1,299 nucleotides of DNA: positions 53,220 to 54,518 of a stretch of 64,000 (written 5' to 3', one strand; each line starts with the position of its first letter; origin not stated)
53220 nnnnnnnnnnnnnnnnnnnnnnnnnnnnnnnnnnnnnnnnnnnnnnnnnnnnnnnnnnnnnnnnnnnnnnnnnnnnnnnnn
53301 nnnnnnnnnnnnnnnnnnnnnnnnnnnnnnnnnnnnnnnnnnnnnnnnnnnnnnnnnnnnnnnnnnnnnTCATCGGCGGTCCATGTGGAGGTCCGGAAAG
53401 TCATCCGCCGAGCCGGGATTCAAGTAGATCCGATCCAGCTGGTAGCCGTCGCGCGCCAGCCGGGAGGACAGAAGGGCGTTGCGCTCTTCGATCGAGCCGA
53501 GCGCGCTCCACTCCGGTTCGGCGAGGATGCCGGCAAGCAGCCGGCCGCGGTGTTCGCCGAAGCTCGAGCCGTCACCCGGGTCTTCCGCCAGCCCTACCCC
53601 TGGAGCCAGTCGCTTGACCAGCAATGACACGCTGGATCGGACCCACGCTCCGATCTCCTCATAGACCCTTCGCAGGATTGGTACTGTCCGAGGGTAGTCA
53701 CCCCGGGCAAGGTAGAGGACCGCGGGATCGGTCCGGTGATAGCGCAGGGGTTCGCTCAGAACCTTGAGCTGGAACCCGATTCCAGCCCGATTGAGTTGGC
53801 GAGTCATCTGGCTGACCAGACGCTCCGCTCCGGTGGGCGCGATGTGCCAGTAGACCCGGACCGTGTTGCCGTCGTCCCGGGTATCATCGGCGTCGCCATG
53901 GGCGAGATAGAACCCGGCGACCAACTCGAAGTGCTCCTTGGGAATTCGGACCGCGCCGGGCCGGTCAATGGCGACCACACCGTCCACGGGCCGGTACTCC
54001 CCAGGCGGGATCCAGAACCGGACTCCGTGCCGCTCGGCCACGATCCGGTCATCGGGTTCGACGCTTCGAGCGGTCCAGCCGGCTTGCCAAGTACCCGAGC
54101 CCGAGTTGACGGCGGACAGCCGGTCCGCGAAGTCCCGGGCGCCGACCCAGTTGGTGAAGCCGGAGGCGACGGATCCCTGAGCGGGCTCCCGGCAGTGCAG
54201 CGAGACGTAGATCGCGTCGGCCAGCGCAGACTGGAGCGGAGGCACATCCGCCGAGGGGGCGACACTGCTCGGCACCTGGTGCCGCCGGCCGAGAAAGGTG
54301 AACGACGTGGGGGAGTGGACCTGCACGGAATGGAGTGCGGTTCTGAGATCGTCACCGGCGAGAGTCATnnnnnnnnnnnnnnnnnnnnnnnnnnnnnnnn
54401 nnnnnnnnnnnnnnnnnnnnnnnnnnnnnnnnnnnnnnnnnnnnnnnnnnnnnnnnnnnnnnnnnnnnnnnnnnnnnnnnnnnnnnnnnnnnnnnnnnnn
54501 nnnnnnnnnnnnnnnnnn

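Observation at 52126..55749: Split kinase / HopA1-like / LanC-like gene set: a class V-type lanthipeptide synthetase outside the actinomycetes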

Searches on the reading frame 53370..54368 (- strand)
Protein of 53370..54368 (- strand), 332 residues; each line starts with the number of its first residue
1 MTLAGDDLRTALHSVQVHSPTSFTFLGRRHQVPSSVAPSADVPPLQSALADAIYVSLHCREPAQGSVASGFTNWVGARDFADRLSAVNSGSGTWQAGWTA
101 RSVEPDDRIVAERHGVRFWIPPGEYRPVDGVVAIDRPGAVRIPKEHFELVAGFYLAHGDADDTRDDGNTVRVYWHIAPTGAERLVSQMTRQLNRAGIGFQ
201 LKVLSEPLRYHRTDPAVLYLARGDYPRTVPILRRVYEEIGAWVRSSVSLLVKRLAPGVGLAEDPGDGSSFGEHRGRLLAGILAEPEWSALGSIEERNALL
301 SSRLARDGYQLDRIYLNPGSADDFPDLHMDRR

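Call 4: search_protein_families(library=pfam, proteins=[window:53370-54368:-], max_evalue=1)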
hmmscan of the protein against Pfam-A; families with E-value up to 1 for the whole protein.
window:53370-54368:- (332 aa): 1 family
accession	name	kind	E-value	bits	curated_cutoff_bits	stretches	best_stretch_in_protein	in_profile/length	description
PF17914.6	HopA1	-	1.3e-32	113.5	22.7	1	150-316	7-170/170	HopA1 effector protein family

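Call 12: find_homologous_proteins(query=window:53370-54368:-)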
Query window:53370-54368:- (332 aa): 315 proteins with E <= 0.001 among 6487 candidates; the best 120 are listed.
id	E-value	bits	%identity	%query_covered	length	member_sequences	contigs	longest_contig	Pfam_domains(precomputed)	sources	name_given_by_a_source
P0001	2.0e-220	748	99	100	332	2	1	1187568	PF17914.7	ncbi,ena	-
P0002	2.6e-204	695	92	100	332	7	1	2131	PF17914.7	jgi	jgi:hypothetical protein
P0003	2.8e-204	695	92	100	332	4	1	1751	PF17914.7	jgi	jgi:hypothetical protein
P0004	8.0e-180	615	81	100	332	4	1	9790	PF17914.7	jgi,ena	-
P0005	1.7e-174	597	79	100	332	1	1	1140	PF17914.7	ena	-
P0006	8.6e-174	595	79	100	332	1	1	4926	PF17914.7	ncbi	ncbi:MAG: T3SS effector HopA1 family protein [Gemmatimonadales bacterium]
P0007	3.6e-169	580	78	100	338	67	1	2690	PF17914.7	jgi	-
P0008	6.1e-169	579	77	98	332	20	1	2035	PF17914.7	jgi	jgi:hypothetical protein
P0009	7.3e-166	569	77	100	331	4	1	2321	PF17914.7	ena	-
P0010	1.0e-165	569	75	99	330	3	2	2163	PF17914.7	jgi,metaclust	metaclust:\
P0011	1.5e-165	568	76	100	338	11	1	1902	PF17914.7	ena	-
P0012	1.7e-165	568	76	100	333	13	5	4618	PF17914.7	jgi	jgi:hypothetical protein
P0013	5.8e-165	566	76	98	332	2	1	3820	PF17914.7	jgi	jgi:hypothetical protein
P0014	2.2e-164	564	76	98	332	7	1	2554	PF17914.7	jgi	jgi:hypothetical protein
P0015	2.9e-163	561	77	99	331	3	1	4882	PF17914.7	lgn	-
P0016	7.9e-160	549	75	98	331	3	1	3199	PF17914.7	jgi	jgi:hypothetical protein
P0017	6.6e-159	546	75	98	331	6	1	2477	PF17914.7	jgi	jgi:type III HopA1-like effector protein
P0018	3.4e-158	544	74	99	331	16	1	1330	PF17914.7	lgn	-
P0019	5.4e-158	543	73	100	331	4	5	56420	PF17914.7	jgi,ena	jgi:hypothetical protein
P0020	8.0e-158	543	74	100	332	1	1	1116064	PF17914.7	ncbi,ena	-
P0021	8.6e-158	543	74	98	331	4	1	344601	PF17914.7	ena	-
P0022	1.1e-153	529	75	99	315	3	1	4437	PF17914.7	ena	-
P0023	8.4e-150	516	70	100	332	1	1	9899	PF17914.7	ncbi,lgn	-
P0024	4.1e-141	488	66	98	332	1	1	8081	PF17914.7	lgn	-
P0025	2.4e-134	465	74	87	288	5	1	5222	PF17914.7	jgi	jgi:hypothetical protein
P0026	7.9e-131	454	66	99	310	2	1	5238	PF17914.7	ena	-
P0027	2.0e-130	453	65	99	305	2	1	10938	PF17914.7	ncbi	-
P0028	6.4e-130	451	61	98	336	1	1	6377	PF17914.7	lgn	-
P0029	1.9e-129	449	65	99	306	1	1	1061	PF17914.7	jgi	jgi:hypothetical protein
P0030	9.7e-129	447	65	98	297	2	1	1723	PF17914.7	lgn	-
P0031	7.8e-128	444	64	99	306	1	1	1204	PF17914.7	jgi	jgi:hypothetical protein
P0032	1.0e-126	440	62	100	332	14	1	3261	PF17914.7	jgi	jgi:HopA1 effector protein family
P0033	6.0e-125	435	64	96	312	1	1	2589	PF17914.7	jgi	-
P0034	7.8e-125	434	65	97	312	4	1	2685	PF17914.7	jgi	jgi:HopA1 effector protein family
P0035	4.6e-123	428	64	99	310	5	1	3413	PF17914.7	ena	-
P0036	3.1e-116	406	61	97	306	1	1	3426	PF17914.7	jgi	jgi:hypothetical protein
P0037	6.2e-111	388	58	88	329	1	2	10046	PF17914.7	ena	-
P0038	9.4e-111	388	58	97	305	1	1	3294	PF17914.7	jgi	jgi:HopA1 effector protein family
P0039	1.1e-110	388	59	96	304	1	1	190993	PF17914.7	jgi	jgi:HopA1 effector protein family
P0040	1.3e-109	384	59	97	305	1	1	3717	PF17914.7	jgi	-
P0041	1.3e-108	381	58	98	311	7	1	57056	PF17914.7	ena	-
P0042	1.5e-106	374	56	98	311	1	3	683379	PF17914.7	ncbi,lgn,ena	-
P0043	5.5e-106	372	55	99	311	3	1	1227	PF17914.7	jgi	jgi:hypothetical protein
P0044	3.0e-105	370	58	97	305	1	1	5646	PF17914.7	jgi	jgi:HopA1 effector protein family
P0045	2.9e-97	344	79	59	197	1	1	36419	PF17914.7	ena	-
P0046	4.5e-97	343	53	96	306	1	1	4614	PF17914.7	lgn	-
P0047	1.4e-95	338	52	97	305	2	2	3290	PF17914.7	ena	-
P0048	3.8e-93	330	53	95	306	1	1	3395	PF17914.7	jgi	jgi:hypothetical protein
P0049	1.1e-92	329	53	96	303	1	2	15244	PF17914.7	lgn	-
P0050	2.3e-90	321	51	96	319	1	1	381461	PF17914.7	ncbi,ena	-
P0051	1.2e-86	309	50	97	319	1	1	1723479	PF17914.7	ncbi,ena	-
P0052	4.2e-85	304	48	96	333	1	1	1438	PF17914.7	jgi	jgi:hypothetical protein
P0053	1.1e-84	302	49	96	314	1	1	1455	PF17914.7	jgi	jgi:hypothetical protein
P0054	6.4e-83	296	46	97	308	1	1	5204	PF17914.7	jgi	-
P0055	8.0e-83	296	45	98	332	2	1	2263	PF17914.7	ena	-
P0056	1.1e-82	296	46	98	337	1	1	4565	PF17914.7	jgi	jgi:hypothetical protein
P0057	1.9e-82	295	52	82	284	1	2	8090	PF17914.7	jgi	jgi:hypothetical protein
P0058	3.4e-82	294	46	98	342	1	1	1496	PF17914.7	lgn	-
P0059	7.9e-82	293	48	96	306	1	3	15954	PF17914.7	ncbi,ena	-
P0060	8.3e-82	293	44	98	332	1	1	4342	PF17914.7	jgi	jgi:HopA1 effector protein family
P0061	1.8e-81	292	46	97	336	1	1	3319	PF17914.7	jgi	-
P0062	1.3e-80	289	48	96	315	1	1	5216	PF17914.7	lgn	-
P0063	3.5e-80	287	45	98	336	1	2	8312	PF17914.7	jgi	jgi:hypothetical protein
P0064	1.4e-79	285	44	98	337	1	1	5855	PF17914.7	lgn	-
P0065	8.4e-79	283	45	92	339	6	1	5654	PF17914.7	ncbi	-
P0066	9.7e-79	283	49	85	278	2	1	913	PF17914.7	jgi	jgi:hypothetical protein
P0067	1.1e-78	282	48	96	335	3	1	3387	PF17914.7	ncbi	-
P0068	4.2e-78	281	46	96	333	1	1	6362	PF17914.7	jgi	jgi:hypothetical protein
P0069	1.6e-77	279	47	97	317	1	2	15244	PF17914.7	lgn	-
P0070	2.3e-77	278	47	97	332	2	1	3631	PF17914.7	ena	-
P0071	6.0e-76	273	44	96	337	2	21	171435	PF17914.7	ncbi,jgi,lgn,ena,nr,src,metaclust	ncbi:MAG TPA: T3SS effector HopA1 family protein [Gemmatimonadaceae bacterium]|nr:T3SS effector HopA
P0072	2.7e-75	271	50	80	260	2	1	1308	PF17914.7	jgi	jgi:hypothetical protein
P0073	2.5e-74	268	71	48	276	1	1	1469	PF17914.7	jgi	jgi:hypothetical protein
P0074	4.3e-74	267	42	96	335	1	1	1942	PF17914.7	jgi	jgi:type III HopA1-like effector protein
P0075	8.6e-74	266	41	97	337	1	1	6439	PF17914.7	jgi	jgi:class II lanthipeptide synthase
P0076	1.1e-71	260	43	98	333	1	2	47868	PF17914.7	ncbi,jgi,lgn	jgi:hypothetical protein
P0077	1.4e-69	253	43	93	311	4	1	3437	PF17914.7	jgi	jgi:hypothetical protein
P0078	1.5e-67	246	79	41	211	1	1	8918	PF17914.7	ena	-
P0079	9.8e-66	240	40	93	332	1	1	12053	PF17914.7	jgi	jgi:hypothetical protein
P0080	3.0e-61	225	41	98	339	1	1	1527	PF17914.7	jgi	-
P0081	3.2e-60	222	41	93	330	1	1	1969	PF17914.7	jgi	jgi:hypothetical protein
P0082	4.4e-60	221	44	84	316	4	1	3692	PF17914.7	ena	-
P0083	1.0e-59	220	41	92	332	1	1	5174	PF17914.7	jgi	jgi:hypothetical protein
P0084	3.1e-58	215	53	65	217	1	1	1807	PF17914.7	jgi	jgi:hypothetical protein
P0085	5.0e-58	215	40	93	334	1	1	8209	PF17914.7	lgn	-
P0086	7.1e-58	214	41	95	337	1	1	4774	PF17914.7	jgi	jgi:hypothetical protein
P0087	1.2e-57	213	43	87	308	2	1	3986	PF17914.7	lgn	-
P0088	1.1e-56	210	38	96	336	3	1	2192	PF17914.7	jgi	jgi:hypothetical protein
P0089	1.9e-56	209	42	82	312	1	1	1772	PF17914.7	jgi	jgi:hypothetical protein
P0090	3.0e-56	209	41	83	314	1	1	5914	PF17914.7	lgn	-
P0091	5.7e-56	208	41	86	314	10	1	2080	PF17914.7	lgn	-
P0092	7.0e-55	204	41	83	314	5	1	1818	PF17914.7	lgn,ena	-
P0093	4.7e-54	201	39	88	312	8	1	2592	PF17914.7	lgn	-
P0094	5.7e-54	201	40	84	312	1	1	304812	PF17914.7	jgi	jgi:hypothetical protein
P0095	8.2e-54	201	43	82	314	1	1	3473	PF17914.7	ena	-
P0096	9.3e-54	201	38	95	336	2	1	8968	PF17914.7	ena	-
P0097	1.8e-53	200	35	96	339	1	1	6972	PF17914.7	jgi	jgi:hypothetical protein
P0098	2.8e-53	199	36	98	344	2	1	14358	PF17914.7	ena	-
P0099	1.6e-52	196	40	84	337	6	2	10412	PF17914.7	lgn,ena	-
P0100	3.8e-51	192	41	85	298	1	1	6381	PF17914.7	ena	-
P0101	3.3e-50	189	35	95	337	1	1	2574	PF17914.7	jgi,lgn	jgi:hypothetical protein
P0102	3.7e-50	189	39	73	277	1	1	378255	PF17914.7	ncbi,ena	-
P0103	6.7e-50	188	36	94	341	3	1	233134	PF17914.7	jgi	jgi:hypothetical protein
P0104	1.9e-49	186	37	95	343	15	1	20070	PF17914.7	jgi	jgi:hypothetical protein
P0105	2.5e-49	186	43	67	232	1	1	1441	PF17914.7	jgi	jgi:hypothetical protein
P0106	6.6e-49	185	39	87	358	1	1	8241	PF17914.7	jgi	jgi:hypothetical protein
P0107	1.1e-48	184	40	88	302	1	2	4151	PF17914.7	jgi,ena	-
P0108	6.3e-48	181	37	83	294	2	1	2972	PF17914.7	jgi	jgi:hypothetical protein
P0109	1.9e-46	177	36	98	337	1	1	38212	PF17914.7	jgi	jgi:HopA1 effector protein family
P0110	4.4e-46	175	38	83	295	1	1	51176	PF17914.7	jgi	jgi:hypothetical protein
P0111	1.3e-45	174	35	95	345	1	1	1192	PF17914.7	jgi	jgi:hypothetical protein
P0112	3.3e-45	172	37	92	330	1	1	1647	PF17914.7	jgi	jgi:hypothetical protein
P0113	7.1e-45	171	38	85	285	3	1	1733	PF17914.7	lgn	-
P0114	3.0e-43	166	37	98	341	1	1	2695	PF17914.7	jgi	jgi:hypothetical protein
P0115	1.2e-42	164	37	97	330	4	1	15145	PF17914.7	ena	-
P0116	1.6e-42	164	35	95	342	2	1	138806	PF17914.7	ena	-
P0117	1.7e-42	164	33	98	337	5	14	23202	PF17914.7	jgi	jgi:hypothetical protein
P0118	1.7e-42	163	35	95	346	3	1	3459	PF17914.7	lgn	-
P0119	1.8e-42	163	37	92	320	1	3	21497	PF17914.7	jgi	jgi:type III HopA1-like effector protein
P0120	3.6e-42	162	35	96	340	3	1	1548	PF17914.7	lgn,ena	-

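Call 13: find_encoding_contigs(protein=P0001, flank=6000, max_places=3)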
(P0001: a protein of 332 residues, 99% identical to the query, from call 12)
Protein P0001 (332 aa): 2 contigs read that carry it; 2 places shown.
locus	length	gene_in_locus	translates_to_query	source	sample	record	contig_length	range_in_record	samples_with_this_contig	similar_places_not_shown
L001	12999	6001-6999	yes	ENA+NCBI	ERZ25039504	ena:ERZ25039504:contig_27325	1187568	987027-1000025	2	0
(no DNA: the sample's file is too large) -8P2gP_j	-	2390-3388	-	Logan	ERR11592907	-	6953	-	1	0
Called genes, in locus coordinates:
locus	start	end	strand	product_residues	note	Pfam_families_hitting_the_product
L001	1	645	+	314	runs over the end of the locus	PF02685:Glucokinase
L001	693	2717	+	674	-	PF00456:Transketolase_N, PF02779:Transket_pyr, PF22613:Transketolase_C_1, PF02780:Transketolase_C (weak)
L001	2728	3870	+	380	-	PF00923:TAL_FSA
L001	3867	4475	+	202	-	PF00702:Hydrolase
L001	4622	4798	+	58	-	-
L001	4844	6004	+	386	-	PF01636:APH, PF02958:EcKL (weak)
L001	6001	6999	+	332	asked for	PF17914:HopA1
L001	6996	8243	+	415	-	PF05147:LANC_like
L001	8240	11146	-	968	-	PF00069:Pkinase, PF07714:PK_Tyr_Ser-Thr, PF13414:TPR_11 (faint)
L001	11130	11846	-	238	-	-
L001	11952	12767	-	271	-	-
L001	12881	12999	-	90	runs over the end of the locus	PF14357:DUF4404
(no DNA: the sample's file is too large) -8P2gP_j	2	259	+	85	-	?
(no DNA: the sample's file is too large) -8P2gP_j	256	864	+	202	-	PF00702:Hydrolase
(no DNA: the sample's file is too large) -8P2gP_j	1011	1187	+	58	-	-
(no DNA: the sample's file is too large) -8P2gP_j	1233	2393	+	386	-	PF01636:APH, PF02958:EcKL (weak)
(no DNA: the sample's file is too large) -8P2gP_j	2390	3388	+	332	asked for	PF17914:HopA1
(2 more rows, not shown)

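Call 14: find_encoding_contigs(protein=P0020, flank=6000, max_places=3)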
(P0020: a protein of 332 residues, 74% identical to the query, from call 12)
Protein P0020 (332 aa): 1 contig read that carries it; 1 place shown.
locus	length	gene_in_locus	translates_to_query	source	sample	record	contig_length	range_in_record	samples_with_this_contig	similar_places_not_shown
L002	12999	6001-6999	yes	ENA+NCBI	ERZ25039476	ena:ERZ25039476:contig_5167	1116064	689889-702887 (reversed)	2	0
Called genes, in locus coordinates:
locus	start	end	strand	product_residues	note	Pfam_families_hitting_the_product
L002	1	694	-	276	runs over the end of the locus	PF14339:DUF4394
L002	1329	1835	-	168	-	PF01661:Macro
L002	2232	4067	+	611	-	PF19291:TREH_N, PF00723:Glyco_hydro_15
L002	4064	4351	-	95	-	PF05768:Glrx-like (weak), PF00462:Glutaredoxin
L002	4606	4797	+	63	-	-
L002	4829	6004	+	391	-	PF01636:APH, PF02958:EcKL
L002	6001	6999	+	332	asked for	PF17914:HopA1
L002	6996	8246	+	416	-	PF05147:LANC_like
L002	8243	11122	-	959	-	PF00069:Pkinase, PF07714:PK_Tyr_Ser-Thr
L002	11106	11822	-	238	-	-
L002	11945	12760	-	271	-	-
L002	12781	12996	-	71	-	-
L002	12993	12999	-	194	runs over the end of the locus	PF01872:RibD_C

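Call 21: find_related_loci(query=A1, collection=genome_contigs, flank=5000)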
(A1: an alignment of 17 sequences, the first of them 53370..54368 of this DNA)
Query A1 (332 aa) in genome_contigs; peptide patterns used: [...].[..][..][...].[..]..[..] (x = any residue, [..] = any of these).
599 stretches matched a pattern (row limit reached: there are more); 77 encode a relative of the query (tblastn E <= 1e-3); 77 distinct loci.
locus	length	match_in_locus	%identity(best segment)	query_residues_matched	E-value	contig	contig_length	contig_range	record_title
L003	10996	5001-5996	99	1-332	0e+0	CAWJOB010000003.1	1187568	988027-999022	MAG: uncultured Gemmatimonadales bacterium isolate MFD02840.bin.2.331 genome assembly, contig: contig_27325, whole genom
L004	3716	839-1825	77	1-330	6e-175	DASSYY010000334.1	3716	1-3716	MAG TPA_asm: Gemmatimonadales bacterium isolate SMAG_U693 k141_271566, whole genome shotgun sequence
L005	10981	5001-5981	77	1-328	6e-166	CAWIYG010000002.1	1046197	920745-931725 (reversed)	MAG: uncultured Gemmatimonadales bacterium isolate MFD04935.bin.2.79 genome assembly, contig: contig_29929, whole genome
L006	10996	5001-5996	75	1-332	7e-160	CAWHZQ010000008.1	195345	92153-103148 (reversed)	MAG: uncultured Gemmatimonadales bacterium isolate MFD08821.bin.2.30 genome assembly, contig: contig_32911, whole genome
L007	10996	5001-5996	74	1-332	2e-159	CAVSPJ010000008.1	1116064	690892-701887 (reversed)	MAG: uncultured Gemmatimonadales bacterium isolate MFD01275.bin.2.206 genome assembly, contig: contig_5167, whole genome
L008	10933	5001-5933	49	2-325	2e-90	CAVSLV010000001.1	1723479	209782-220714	MAG: uncultured Gemmatimonadales bacterium isolate MFD04944.bin.1.208 genome assembly, contig: contig_11298, whole genom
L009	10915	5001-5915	51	8-325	1e-88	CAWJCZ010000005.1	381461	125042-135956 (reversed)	MAG: uncultured Gemmatimonadales bacterium isolate MFD04944.bin.2.227 genome assembly, contig: contig_39358, whole genom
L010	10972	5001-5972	44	6-324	3e-78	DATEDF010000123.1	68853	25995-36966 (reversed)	MAG TPA_asm: Gemmatimonadaceae bacterium isolate SMAG_U8291 k141_1397862, whole genome shotgun sequence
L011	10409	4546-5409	43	36-323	2e-59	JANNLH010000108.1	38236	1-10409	MAG: Gemmatimonadaceae bacterium isolate SOY_38_metabat_193 SOY_38_k141_1345881, whole genome shotgun sequence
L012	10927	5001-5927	36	6-320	1e-53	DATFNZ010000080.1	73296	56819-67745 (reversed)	MAG TPA_asm: Thermoanaerobaculia bacterium isolate SMAG_U9264 k141_545401, whole genome shotgun sequence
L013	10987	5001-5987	35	7-324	6e-54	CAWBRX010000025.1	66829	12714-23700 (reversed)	MAG: uncultured Chloroflexia bacterium isolate MFD00905.bin.2.74 genome assembly, contig: contig_47184, whole genome sho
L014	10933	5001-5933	36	6-317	2e-53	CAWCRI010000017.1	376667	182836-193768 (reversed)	MAG: Candidatus Eremiobacteraeota bacterium isolate MFD01213.bin.2.159 genome assembly, contig: contig_7169, whole genom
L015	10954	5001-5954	34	9-324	3e-51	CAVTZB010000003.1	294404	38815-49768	MAG: uncultured Solirubrobacteraceae bacterium isolate MFD09286.bin.1.186 genome assembly, contig: contig_32049, whole g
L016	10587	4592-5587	38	1-324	2e-50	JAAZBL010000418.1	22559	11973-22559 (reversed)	MAG: Limnobacter sp. isolate AS06rmzACSIP_596 501005_AS06, whole genome shotgun sequence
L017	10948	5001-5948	35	1-324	7e-50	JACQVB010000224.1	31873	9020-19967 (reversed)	MAG: Gemmatimonadetes bacterium isolate NC_groundwater_1452_Ag_S-0.65um_65_21 S_p65_S5_coassembly_k141_4020615, whole ge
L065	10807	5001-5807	34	31-282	8e-34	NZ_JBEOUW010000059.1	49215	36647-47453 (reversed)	Kitasatospora sp. NPDC096140 NPDC096140_221_E7.ctg-0059, whole genome shotgun sequence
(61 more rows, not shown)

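Call 36: search_solved_structures(query=window:53370-54368:-, max_evalue=0.01, show_alignments=2)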
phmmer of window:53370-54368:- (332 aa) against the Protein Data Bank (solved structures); distinct sequences matched with E-value up to 0.01: 1.
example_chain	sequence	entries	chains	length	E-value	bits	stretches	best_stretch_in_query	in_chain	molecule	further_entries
9dk1_B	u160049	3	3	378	3.1e-07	32.7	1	38-282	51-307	Lyase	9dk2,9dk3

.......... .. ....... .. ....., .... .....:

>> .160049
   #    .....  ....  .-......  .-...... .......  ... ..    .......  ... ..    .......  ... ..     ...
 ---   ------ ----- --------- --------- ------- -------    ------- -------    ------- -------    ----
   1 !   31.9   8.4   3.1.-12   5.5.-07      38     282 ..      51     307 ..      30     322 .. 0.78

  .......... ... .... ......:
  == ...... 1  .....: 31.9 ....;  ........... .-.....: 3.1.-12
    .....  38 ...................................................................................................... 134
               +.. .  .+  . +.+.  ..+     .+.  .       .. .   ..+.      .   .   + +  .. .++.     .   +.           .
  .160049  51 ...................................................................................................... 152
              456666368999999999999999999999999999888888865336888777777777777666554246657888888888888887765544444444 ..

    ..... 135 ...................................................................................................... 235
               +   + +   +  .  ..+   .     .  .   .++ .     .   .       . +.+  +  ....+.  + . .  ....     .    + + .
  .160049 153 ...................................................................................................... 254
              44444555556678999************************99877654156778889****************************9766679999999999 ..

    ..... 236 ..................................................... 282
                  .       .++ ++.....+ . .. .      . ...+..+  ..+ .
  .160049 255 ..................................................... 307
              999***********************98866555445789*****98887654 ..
